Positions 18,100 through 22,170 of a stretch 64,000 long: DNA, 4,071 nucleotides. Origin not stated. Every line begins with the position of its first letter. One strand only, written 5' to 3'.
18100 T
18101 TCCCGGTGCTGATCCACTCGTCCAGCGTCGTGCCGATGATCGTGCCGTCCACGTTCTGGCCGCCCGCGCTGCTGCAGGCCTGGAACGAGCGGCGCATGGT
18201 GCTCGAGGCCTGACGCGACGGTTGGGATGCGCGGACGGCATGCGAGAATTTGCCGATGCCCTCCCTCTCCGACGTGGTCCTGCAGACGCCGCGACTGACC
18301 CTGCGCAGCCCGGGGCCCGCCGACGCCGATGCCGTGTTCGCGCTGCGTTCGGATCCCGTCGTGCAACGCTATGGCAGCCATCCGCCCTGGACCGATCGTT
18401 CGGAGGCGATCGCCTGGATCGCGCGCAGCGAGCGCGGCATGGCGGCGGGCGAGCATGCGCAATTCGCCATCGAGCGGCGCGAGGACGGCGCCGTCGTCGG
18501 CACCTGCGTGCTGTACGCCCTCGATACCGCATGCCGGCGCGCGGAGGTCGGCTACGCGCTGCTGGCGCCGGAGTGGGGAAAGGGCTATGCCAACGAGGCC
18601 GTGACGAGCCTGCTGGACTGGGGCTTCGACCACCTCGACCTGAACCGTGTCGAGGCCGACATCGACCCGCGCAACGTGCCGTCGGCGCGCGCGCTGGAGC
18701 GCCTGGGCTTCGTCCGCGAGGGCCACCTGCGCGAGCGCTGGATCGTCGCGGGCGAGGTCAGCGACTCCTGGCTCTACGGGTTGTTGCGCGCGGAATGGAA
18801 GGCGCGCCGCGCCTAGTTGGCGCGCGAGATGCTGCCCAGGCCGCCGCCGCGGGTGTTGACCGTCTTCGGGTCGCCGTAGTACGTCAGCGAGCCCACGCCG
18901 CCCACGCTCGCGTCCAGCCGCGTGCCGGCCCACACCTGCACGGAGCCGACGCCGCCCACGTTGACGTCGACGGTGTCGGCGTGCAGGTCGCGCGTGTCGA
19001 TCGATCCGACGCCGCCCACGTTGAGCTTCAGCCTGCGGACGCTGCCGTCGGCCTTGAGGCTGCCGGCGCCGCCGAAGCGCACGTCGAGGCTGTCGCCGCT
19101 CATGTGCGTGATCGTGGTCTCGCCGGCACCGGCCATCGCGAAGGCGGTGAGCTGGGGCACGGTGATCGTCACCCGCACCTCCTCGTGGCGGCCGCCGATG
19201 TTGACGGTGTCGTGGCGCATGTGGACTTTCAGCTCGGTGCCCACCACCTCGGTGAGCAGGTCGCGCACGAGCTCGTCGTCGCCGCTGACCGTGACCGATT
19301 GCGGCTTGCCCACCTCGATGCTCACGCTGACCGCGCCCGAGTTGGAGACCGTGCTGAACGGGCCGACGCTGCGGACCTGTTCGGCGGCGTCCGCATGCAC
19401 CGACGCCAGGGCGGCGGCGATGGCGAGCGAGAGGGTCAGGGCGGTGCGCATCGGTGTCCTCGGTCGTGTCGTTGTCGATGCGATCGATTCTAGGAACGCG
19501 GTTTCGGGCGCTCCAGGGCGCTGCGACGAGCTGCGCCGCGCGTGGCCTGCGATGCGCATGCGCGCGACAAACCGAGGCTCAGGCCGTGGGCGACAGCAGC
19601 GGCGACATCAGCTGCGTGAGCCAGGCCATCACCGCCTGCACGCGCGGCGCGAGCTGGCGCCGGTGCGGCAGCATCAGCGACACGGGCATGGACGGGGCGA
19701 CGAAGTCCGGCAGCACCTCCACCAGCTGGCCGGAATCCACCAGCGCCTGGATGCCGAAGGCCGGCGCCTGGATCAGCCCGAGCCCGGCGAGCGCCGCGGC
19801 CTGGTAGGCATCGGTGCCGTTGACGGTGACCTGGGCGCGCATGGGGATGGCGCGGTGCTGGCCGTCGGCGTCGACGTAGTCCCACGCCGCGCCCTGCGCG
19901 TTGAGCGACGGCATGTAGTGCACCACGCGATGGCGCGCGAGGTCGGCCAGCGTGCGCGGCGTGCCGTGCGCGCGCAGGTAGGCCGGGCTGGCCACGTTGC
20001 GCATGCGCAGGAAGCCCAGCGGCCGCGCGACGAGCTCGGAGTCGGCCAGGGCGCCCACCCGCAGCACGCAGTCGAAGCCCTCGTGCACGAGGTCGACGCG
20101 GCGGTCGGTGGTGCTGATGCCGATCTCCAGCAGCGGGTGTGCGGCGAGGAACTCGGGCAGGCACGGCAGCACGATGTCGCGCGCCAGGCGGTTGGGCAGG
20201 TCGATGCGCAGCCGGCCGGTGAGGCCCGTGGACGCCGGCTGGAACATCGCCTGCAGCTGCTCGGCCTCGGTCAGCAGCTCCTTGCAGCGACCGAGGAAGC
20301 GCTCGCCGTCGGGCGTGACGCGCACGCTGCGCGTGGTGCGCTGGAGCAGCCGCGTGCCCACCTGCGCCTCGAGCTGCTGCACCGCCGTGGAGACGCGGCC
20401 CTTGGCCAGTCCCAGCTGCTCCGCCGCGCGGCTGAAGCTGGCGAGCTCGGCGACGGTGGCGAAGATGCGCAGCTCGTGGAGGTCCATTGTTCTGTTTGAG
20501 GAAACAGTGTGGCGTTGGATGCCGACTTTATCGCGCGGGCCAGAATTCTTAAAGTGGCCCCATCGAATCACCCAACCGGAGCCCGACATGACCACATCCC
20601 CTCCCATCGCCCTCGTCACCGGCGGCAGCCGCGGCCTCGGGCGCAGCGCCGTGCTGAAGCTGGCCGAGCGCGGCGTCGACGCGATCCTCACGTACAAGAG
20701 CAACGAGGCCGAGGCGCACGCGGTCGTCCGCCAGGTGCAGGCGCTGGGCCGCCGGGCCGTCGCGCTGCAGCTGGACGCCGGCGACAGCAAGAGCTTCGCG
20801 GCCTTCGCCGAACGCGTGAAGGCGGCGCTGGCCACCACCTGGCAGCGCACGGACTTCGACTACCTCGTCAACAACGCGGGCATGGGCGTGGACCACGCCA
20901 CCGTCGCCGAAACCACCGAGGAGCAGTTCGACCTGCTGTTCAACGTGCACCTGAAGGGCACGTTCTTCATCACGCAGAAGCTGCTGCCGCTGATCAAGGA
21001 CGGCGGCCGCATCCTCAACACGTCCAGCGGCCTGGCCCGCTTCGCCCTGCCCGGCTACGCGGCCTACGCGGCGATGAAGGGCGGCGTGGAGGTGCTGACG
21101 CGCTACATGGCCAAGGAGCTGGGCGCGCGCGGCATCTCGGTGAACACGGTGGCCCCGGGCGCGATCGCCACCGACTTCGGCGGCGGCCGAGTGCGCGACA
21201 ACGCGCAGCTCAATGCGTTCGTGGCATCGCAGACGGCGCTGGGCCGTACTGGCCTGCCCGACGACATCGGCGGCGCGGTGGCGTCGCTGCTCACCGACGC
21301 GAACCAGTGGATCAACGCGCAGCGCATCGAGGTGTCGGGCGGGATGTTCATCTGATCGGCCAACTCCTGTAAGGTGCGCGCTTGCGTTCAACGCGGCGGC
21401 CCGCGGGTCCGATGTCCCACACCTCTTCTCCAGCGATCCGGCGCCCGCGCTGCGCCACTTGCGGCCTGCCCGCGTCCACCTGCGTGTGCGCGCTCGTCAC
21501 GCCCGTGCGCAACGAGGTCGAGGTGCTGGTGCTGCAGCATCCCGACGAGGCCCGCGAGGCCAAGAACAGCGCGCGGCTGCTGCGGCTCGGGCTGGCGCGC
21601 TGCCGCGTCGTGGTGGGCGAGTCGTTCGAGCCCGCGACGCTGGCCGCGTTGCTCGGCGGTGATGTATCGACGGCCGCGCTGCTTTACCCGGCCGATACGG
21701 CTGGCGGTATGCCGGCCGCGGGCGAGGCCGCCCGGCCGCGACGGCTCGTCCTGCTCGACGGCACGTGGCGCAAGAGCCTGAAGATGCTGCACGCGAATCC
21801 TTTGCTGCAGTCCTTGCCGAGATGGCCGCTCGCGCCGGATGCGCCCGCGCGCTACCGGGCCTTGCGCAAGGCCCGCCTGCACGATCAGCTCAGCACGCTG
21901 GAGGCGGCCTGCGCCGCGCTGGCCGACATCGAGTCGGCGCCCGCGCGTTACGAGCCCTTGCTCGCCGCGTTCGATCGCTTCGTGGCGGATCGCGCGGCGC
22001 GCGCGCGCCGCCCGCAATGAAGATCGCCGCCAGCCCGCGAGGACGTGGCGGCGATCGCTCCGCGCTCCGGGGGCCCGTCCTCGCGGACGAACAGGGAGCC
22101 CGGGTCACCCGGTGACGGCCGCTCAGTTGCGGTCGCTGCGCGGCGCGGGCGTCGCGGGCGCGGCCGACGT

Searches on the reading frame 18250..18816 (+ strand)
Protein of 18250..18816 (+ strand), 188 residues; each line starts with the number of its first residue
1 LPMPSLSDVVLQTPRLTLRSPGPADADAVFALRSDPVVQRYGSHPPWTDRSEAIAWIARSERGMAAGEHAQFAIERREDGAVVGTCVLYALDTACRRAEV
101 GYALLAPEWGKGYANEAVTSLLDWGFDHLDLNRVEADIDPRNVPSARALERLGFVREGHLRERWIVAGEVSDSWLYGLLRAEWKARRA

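Call 56: search_protein_families(library=pfam, proteins=[window:18250-18816:+], max_evalue=0.001)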
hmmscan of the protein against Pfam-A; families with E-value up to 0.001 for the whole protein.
window:18250-18816:+ (188 aa): 3 families
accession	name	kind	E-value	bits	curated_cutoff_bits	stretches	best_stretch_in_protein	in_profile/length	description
PF13302.13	Acetyltransf_3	-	4.5e-37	128.3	25.4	1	15-155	1-138/138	Acetyltransferase (GNAT) domain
PF00583.31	Acetyltransf_1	-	1e-11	45.5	20.7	1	59-154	27-116/116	Acetyltransferase (GNAT) family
PF13523.12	Acetyltransf_8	-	1.7e-05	24.9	27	1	55-159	29-142/145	Acetyltransferase (GNAT) domain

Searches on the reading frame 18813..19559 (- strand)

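Call 56: search_protein_families(library=pfam, proteins=[window:18813-19559:-], max_evalue=0.001)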
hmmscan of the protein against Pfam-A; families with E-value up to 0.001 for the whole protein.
window:18813-19559:- (248 aa): 1 family
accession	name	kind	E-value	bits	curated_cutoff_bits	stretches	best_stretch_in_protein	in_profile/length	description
PF10988.14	DUF2807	-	2.2e-30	106.2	24.2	1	67-231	1-181/181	Putative auto-transporter adhesin, head GIN domain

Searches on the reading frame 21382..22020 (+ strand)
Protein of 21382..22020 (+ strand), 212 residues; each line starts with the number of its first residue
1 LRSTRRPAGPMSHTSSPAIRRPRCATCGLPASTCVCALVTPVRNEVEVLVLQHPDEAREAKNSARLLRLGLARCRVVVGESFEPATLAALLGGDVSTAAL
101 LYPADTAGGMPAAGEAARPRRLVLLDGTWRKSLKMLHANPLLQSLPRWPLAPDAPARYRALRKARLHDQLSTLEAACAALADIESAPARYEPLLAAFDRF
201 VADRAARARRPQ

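Call 56: search_protein_families(library=pfam, proteins=[window:21382-22020:+], max_evalue=0.001)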
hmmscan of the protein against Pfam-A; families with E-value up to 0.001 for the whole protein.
window:21382-22020:+ (212 aa): 1 family
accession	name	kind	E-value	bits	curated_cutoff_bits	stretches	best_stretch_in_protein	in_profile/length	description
PF03942.20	DTW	-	1.3e-45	156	33.7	1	21-202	1-192/195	DTW domain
